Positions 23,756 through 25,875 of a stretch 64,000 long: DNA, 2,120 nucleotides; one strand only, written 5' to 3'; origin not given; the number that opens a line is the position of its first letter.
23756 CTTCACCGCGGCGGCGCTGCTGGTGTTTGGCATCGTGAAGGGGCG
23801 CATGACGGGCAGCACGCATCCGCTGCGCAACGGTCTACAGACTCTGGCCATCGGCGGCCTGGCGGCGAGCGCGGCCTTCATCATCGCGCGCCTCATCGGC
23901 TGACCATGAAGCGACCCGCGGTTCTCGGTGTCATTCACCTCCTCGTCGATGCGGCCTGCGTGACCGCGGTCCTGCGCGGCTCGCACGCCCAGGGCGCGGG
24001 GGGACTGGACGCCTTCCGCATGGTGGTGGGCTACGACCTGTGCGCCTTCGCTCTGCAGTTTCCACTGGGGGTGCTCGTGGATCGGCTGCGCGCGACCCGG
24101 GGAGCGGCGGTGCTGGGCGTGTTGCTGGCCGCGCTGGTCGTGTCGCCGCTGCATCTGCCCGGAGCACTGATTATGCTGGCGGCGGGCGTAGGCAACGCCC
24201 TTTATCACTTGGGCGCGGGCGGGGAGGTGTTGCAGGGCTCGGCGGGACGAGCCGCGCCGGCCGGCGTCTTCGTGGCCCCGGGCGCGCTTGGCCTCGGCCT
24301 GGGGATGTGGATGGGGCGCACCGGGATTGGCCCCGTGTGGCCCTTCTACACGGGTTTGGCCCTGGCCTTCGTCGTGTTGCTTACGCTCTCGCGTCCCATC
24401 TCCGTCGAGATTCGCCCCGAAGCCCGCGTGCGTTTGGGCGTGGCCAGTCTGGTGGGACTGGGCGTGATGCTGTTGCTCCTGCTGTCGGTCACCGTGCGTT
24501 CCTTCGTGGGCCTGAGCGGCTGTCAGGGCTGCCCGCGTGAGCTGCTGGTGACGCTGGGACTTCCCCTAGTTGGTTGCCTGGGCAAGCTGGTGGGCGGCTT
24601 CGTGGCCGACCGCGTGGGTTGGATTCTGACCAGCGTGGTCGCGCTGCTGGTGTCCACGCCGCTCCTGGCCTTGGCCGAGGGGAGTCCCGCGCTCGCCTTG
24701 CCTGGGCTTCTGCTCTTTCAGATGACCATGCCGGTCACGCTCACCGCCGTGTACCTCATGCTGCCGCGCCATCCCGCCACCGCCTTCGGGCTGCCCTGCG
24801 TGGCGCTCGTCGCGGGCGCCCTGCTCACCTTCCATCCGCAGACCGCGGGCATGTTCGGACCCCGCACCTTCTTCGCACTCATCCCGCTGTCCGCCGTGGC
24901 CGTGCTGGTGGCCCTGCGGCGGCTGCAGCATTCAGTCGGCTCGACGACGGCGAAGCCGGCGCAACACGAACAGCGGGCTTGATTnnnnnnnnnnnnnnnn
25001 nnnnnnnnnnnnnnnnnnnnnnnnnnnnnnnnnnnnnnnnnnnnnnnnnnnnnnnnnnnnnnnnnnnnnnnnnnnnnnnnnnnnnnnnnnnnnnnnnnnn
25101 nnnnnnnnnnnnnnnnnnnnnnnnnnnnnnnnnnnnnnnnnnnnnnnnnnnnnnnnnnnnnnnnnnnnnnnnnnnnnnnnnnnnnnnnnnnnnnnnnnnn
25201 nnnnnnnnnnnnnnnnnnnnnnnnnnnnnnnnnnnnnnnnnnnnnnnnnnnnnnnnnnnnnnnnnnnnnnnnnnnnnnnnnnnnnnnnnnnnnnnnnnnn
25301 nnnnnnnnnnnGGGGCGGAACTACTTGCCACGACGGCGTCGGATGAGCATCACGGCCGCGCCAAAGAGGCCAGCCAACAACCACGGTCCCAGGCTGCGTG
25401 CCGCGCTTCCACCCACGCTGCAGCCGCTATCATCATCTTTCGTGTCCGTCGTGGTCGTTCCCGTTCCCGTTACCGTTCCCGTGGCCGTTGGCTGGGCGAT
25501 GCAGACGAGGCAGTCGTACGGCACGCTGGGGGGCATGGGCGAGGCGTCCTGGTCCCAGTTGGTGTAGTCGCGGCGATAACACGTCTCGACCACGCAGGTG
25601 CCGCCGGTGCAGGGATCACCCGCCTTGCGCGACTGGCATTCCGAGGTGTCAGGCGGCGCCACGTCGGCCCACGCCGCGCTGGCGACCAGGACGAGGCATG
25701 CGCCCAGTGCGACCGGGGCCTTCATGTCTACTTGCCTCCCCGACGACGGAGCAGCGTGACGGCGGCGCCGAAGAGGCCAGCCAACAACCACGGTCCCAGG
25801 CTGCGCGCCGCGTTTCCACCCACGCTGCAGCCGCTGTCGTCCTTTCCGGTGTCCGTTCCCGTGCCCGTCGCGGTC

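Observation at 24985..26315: Tandem pair of small 6-Cys MYXO-CTERM proteins plus a 108-aa membrane protein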

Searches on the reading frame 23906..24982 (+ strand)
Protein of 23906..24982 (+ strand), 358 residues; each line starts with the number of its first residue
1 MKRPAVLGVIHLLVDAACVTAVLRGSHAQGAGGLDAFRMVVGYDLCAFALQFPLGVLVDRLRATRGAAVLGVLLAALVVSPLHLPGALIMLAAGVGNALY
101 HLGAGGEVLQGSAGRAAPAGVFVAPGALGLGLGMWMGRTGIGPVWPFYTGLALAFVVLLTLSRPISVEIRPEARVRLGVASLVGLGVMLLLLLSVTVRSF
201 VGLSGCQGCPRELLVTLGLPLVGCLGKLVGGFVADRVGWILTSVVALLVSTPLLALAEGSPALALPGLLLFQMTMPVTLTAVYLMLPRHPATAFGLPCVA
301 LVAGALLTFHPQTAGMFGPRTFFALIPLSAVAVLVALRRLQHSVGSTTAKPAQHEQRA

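Call 18: search_protein_families(library=pfam, proteins=[window:23906-24982:+], max_evalue=5)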
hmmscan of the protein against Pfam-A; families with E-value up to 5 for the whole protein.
window:23906-24982:+ (358 aa): 0 families

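Call 19: search_protein_families(library=ncbifam, proteins=[window:23906-24982:+], max_evalue=5)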
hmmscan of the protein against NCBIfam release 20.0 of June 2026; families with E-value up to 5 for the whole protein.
window:23906-24982:+ (358 aa): 0 families

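Call 46: find_homologous_proteins(query=window:23906-24982:+)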
Query window:23906-24982:+ (358 aa): 382 proteins with E <= 0.001 among 8000 candidates; the best 120 are listed.
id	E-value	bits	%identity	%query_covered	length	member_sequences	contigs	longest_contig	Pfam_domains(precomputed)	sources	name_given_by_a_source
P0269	1.0e-217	740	100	100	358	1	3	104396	-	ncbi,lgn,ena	-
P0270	1.7e-152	526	74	96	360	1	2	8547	-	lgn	-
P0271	3.0e-148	512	75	91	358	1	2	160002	-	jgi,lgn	jgi:FSR family fosmidomycin resistance protein-like MFS transporter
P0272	5.7e-105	369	59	95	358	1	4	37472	-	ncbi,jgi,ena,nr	ncbi:MAG TPA: hypothetical protein VJ860_18700 [Polyangia bacterium]|jgi:hypothetical protein|nr:hyp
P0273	8.9e-103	362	59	95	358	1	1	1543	-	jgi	jgi:FSR family fosmidomycin resistance protein-like MFS transporter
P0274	9.9e-103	362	58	95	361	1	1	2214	-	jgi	jgi:FSR family fosmidomycin resistance protein-like MFS transporter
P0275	7.5e-102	359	58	95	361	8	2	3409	-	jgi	jgi:FSR family fosmidomycin resistance protein-like MFS transporter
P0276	9.9e-102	359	58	95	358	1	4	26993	-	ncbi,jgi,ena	jgi:FSR family fosmidomycin resistance protein-like MFS transporter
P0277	2.3e-101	358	57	89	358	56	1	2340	-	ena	-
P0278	3.2e-101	357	58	91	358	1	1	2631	-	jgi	jgi:FSR family fosmidomycin resistance protein-like MFS transporter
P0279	4.3e-101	357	59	95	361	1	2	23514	-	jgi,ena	jgi:FSR family fosmidomycin resistance protein-like MFS transporter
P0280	9.6e-101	356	58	95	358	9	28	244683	-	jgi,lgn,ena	jgi:FSR family fosmidomycin resistance protein-like MFS transporter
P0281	2.0e-100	355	58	89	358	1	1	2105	-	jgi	-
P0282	7.2e-100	353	58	89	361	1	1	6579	-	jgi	jgi:FSR family fosmidomycin resistance protein-like MFS transporter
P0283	1.0e-99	352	57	89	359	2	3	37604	-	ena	-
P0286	2.2e-99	351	57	89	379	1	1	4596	PF07690.22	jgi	jgi:MFS transporter, FSR family, fosmidomycin resistance protein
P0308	6.9e-93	330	55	94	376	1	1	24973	PF07690.22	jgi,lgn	jgi:FSR family fosmidomycin resistance protein-like MFS transporter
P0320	8.7e-90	320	53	96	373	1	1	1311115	-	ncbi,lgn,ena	-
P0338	3.4e-82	295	49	93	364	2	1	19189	PF07690.22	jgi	jgi:FSR family fosmidomycin resistance protein-like MFS transporter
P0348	9.6e-80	286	49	94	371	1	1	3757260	-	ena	-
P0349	1.6e-79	286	51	93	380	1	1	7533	PF07690.22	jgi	jgi:MFS transporter, FSR family, fosmidomycin resistance protein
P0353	1.2e-78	283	50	97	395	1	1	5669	PF07690.22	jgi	jgi:MFS transporter, FSR family, fosmidomycin resistance protein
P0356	2.8e-78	282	46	98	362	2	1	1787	PF07690.22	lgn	-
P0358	4.1e-78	281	51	94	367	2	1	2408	PF07690.22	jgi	jgi:MFS transporter, FSR family, fosmidomycin resistance protein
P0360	2.8e-77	278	52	94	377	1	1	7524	PF07690.22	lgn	-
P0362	9.3e-77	277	51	94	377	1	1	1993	PF07690.22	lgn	-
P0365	4.8e-76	274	48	91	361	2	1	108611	-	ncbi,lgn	ncbi:MAG TPA: hypothetical protein VGK67_00240 [Myxococcales bacterium]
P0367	9.6e-76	273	51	93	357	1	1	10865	PF07690.22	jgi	jgi:FSR family fosmidomycin resistance protein-like MFS transporter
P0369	1.4e-75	273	51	94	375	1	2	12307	PF07690.22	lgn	-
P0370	2.1e-75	272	49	95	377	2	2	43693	PF07690.22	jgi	-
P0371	2.5e-75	272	50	90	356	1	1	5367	PF07690.22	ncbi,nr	ncbi:MAG: hypothetical protein HY902_14275, partial [Deltaproteobacteria bacterium]|nr:hypothetical 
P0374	7.1e-75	270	51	87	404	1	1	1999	PF07690.22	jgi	jgi:MFS transporter, FSR family, fosmidomycin resistance protein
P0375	7.1e-75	270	51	94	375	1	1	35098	PF07690.22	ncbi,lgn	-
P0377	3.0e-74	268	50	96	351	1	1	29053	PF07690.22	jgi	jgi:FSR family fosmidomycin resistance protein-like MFS transporter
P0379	1.9e-73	266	48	93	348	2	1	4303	PF07690.22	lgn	-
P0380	2.0e-73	266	51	85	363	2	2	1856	PF07690.22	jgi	jgi:FSR family fosmidomycin resistance protein-like MFS transporter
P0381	2.7e-73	265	49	98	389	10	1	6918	PF07690.22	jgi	jgi:FSR family fosmidomycin resistance protein-like MFS transporter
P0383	4.5e-73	265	50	86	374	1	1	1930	PF07690.22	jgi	-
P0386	2.4e-72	262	51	86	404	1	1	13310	PF07690.22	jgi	jgi:FSR family fosmidomycin resistance protein-like MFS transporter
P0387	2.8e-72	262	49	98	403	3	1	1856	PF07690.22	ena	-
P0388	3.2e-72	262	51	87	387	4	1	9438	PF07690.22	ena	-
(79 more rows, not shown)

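Call 83: find_encoding_contigs(protein=P0320, flank=3500, max_places=1)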
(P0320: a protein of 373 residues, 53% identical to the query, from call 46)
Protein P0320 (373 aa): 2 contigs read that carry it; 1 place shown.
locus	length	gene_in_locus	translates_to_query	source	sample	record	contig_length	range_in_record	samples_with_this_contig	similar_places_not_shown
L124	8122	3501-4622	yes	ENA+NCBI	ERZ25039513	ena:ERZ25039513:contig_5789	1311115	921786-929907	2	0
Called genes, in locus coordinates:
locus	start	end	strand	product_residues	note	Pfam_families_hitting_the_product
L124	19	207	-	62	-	PF04102:SlyX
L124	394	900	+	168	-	PF01613:Flavin_Reduct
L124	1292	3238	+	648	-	PF13948:DUF4215 (weak), PF07691:PA14 (weak), PF13948:DUF4215 (weak)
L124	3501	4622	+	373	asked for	-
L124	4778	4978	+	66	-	-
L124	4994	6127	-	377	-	-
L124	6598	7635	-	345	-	PF00069:Pkinase, PF07714:PK_Tyr_Ser-Thr, PF01636:APH (faint)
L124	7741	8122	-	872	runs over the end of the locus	PF15902:Sortilin-Vps10 (faint), PF02012:BNR (faint)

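Call 84: find_encoding_contigs(protein=P0348, flank=3500, max_places=1)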
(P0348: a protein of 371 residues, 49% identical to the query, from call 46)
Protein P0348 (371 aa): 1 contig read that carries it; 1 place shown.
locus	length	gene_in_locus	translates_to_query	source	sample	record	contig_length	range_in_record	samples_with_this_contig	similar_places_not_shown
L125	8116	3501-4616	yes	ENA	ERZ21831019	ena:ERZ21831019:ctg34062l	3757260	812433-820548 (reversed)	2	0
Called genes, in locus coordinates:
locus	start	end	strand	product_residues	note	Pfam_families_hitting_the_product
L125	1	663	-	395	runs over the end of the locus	-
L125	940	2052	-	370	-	PF17780:OCRE (weak)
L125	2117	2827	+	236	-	PF00753:Lactamase_B, PF12706:Lactamase_B_2 (weak)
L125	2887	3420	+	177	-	-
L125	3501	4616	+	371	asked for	-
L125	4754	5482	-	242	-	PF07690:MFS_1 (weak)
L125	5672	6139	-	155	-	PF04138:GtrA_DPMS_TM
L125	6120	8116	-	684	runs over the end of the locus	PF02366:PMT (weak), PF13231:PMT_2, PF24878:YkcB_C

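Call 85: find_encoding_contigs(protein=P0365, flank=3500, max_places=1)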
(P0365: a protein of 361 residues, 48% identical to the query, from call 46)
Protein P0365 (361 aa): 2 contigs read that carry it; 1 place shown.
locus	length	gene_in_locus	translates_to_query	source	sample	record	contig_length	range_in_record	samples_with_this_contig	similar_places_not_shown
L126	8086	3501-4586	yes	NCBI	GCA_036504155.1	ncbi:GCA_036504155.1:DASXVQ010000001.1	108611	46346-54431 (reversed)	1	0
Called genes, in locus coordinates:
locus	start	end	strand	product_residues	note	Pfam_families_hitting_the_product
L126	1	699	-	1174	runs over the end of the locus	PF02574:S-methyl_trans, PF00809:Pterin_bind, PF02607:B12-binding_2, PF02310:B12-binding, PF02965:Met_synt_B12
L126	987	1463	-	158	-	-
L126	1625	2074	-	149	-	PF06250:YhcG_C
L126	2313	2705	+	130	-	-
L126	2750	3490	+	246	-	-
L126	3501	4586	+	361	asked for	-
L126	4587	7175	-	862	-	PF00696:AA_kinase, PF22468:ACT_9 (faint), PF00278:Orn_DAP_Arg_deC, PF02784:Orn_Arg_deC_N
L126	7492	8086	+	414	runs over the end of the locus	PF06689:zf-C4_ClpX, PF05496:RuvB_N (weak), PF01078:Mg_chelatase (faint), PF00004:AAA, PF07724:AAA_2, PF07728:AAA_5 (faint), PF10431:ClpB_D2-small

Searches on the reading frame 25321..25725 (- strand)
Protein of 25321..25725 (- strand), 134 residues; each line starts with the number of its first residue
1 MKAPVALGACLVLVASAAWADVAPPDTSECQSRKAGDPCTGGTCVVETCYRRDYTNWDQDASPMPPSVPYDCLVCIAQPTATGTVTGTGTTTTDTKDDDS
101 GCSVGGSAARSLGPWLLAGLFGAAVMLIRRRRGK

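Call 3: search_protein_families(library=pfam, proteins=[window:25321-25725:-], max_evalue=1)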
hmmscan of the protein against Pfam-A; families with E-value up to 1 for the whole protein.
window:25321-25725:- (134 aa): 0 families

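Call 4: search_protein_families(library=ncbifam, proteins=[window:25321-25725:-], max_evalue=1)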
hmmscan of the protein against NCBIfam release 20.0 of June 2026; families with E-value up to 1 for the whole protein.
window:25321-25725:- (134 aa): 4 families
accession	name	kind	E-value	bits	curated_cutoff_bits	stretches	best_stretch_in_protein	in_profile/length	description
TIGR03901.2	MYXO-CTERM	domain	2.9e-05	24.3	20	1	101-132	5-34/34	MYXO-CTERM sorting domain-containing protein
NF045523.1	MXAN_5453_fam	exception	0.0015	17.2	500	1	71-132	486-542/544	MXAN_5453 family MXYO-CTERM-anchored protein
NF041894.1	MXAN_6652_fam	equivalog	0.044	13.3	200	1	87-131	157-203/203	MXAN_6652 family MXYO-CTERM-anchored protein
NF041936.1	MXAN_0125_fam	equivalog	0.19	11.8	65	1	90-131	134-169/169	MXAN_0125 family MYXO-CTERM protein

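Call 58: predict_structure(alignment_id=A4)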
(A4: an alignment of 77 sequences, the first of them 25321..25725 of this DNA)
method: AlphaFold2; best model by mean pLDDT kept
length: 134 residues; sequences in the alignment: 77
mean_pLDDT: 78.7   pTM: 0.46
mean pLDDT of the five models: 78.7, 78.6, 78.4, 78.3, 76.2
residues with pLDDT >= 90: 53; 70-90: 37; 50-70: 41; < 50: 3
segments of 3 or more residues with pLDDT < 50: none
pLDDT, mean of each block of 10 residues (from residue 1): 75 69 77 94 94 96 96 89 60 54 51 78 90 77
secondary structure, 60 per line:
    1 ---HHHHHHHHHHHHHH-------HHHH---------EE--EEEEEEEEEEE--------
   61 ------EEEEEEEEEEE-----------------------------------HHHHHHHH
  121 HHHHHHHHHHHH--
elements in order: H4-17 H25-28 E42-52 E67-77 H113-132

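Call 60: fold_search(model_id=the predicted structure, library=pdb)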
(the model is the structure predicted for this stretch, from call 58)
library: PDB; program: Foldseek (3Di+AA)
matches with E <= 10: 21; with E <= 0.001: 0
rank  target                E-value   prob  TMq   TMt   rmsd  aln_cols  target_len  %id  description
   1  6ifl_E                2.9e+00  0.12  0.15  0.10   2.9        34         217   12  Cryo-EM structure of type III-A Csm-NTR complex (released 2018-12-12)
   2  8yfk_E                3.1e+00  0.08  0.13  0.17  10.3        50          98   16  Crystal structure of FIP200 claw/TNIP1_FIR_pS123 (released 2024-08-14)
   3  6rvx_A                4.2e+00  0.08  0.19  0.07  11.2        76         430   18  Inward-open structure of the ASCT2 (SLC1A5) mutant C467R in presence of TBOA (released 2019-08-07)
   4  4fmr_B                4.8e+00  0.03  0.12  0.10  11.7        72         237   17  Crystal structure of a Putative bacterial DNA binding protein (BVU_2165) from Bacteroides vulgatus ATCC 8482 at 2.25 A (released 2012-08-15)
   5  9rae_B                5.8e+00  0.04  0.18  0.07   9.9        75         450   15  PhiC31 integrase-attL complex: P'-bound subregion (released 2026-02-11)
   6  6yba_O                6.1e+00  0.02  0.15  0.12  18.0        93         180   13  HAdV-F41 Capsid (released 2021-03-10)
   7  8h8e_E                6.5e+00  0.01  0.12  0.06  11.0        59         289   22  Structure of the dimeric Xenopus tropical acid-sensitive outwardly rectifying channel ASOR trimer bound with tRNA (clo (released 2024-05-01)
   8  7b1b_D                7.0e+00  0.04  0.18  0.21   6.1        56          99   21  Cryo-EM of Aedes Aegypti Toll5A dimer bound to Spz1C (released 2022-07-13)
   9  4bqq_A                7.4e+00  0.05  0.19  0.10   9.0        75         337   11  Protein crystal structure of the N-terminal and recombinase domains of the Streptomyces temperate phage serine recombi (released 2013-06-12)
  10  7czm_A                7.4e+00  0.03  0.12  0.16   7.8        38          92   13  Crystal structure of FIP200 Claw/p-OPtineurin LIR complex (released 2021-03-31)
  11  7czg_C                7.4e+00  0.03  0.15  0.18  10.5        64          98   14  Crystal structure of FIP200 Claw domain apo form (released 2021-03-31)
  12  6ray_5                7.9e+00  0.02  0.17  0.06   6.2        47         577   13  D. melanogaster CMG-DNA, State 2A (released 2019-09-11)
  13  7ea2_B                8.4e+00  0.03  0.13  0.14   7.9        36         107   14  crystal structure of NAP1 FIR in complex with RB1CC1 Claw domain (released 2021-12-22)
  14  5n77_E                8.9e+00  0.04  0.19  0.12   8.9        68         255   10  Crystal structure of the cytosolic domain of the CorA magnesium channel from Escherichia coli in complex with magnesiu (released 2017-07-12)
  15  8pnn_b                8.9e+00  0.03  0.14  0.18   4.9        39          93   13  80S yeast ribosome in complex with Bromolissoclimide (released 2025-05-28)
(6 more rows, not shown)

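Call 91: search_protein_families(library=ncbifam, alignment_id=A4, max_evalue=0.01)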
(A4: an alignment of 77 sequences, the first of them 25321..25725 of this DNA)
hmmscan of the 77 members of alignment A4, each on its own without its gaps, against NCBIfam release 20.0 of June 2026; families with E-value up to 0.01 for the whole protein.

A. member 1, window:25321-25725:- (134 aa): 2 families
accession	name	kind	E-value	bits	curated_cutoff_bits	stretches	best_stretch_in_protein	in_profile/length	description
TIGR03901.2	MYXO-CTERM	domain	2.9e-05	24.3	20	1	101-132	5-34/34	MYXO-CTERM sorting domain-containing protein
NF045523.1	MXAN_5453_fam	exception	0.0015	17.2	500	1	71-132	486-542/544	MXAN_5453 family MXYO-CTERM-anchored protein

B. families by the number of members that match (of 77 scanned): 8 families
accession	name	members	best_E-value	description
TIGR03901.2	MYXO-CTERM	26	4.9e-06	MYXO-CTERM sorting domain-containing protein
NF045523.1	MXAN_5453_fam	5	0.0015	MXAN_5453 family MXYO-CTERM-anchored protein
NF033191.4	JDVT-CTERM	3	5.5e-05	JDVT-CTERM domain-containing protein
NF041894.1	MXAN_6652_fam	2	0.0038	MXAN_6652 family MXYO-CTERM-anchored protein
NF041936.1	MXAN_0125_fam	1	0.0038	MXAN_0125 family MYXO-CTERM protein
NF011766.0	PRK15220.1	1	0.0054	fimbrial protein YehD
TIGR03382.1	GC_trans_RRR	1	0.0069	MYXO-CTERM sorting domain-containing protein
NF045638.1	Mrt_dep_phytase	1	0.0088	myxosortase-dependent phytase-like phosphatase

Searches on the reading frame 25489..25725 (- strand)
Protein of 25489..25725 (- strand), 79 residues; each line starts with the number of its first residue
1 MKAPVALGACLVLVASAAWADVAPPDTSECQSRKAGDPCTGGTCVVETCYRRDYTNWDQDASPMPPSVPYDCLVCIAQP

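Call 8: find_homologous_proteins(query=window:25489-25725:-)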
Query seq(79 aa) (79 aa): 1 proteins with E <= 0.001 among 1 candidates.
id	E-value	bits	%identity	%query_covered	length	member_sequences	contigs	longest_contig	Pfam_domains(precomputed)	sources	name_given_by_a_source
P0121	8.2e-47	175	100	100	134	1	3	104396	-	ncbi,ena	-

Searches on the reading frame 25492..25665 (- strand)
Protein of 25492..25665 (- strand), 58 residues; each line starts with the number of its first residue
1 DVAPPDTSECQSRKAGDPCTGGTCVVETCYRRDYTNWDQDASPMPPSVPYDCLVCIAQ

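Call 22: search_protein_representatives(alignment_id=A2)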
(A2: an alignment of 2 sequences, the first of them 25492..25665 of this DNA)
Query: 2 sequences, 58 profile positions. Proteins with E-value up to 0.001 (for the whole library): 148; up to 1e-10: 61; up to 1e-30: 1. The best 148 are listed.
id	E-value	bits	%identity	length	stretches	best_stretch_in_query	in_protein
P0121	4.0e-34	132.7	-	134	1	1-58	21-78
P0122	2.3e-21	91.8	-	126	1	1-57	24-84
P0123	5.9e-21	90.5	-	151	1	1-57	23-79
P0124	1.3e-17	79.8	-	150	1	1-56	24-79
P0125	2.2e-17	79.1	-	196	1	1-57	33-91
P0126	4.6e-17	78.0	-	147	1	1-56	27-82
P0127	6.9e-17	77.5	-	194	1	1-56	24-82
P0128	8.3e-17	77.2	-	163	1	1-56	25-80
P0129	1.0e-16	76.9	-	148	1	1-57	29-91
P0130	1.2e-16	76.8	-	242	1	1-57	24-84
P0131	2.5e-16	75.7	-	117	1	6-56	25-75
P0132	3.4e-16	75.2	-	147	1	1-57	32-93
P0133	7.5e-16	74.2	-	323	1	1-57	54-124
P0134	1.1e-15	73.7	-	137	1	1-56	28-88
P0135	1.8e-15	73.0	-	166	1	1-56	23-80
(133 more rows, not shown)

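Call 74: find_encoding_contigs(protein=P0127, flank=4000, max_places=2)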
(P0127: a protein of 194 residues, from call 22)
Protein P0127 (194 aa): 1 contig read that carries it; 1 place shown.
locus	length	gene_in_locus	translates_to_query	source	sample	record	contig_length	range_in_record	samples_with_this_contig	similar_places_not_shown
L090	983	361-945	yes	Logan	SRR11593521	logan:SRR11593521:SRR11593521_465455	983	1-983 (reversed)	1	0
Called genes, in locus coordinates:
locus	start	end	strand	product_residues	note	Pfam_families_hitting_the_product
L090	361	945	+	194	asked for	-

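Call 75: find_encoding_contigs(protein=P0130, flank=4000, max_places=2)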
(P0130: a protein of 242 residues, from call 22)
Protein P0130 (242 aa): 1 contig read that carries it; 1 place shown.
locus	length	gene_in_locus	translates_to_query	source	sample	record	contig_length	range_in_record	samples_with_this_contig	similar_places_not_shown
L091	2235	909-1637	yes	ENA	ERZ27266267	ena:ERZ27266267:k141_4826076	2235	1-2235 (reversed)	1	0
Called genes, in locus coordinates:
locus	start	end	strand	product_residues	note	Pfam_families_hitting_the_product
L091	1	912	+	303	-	?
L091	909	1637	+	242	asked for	-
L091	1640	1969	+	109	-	-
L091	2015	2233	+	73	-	?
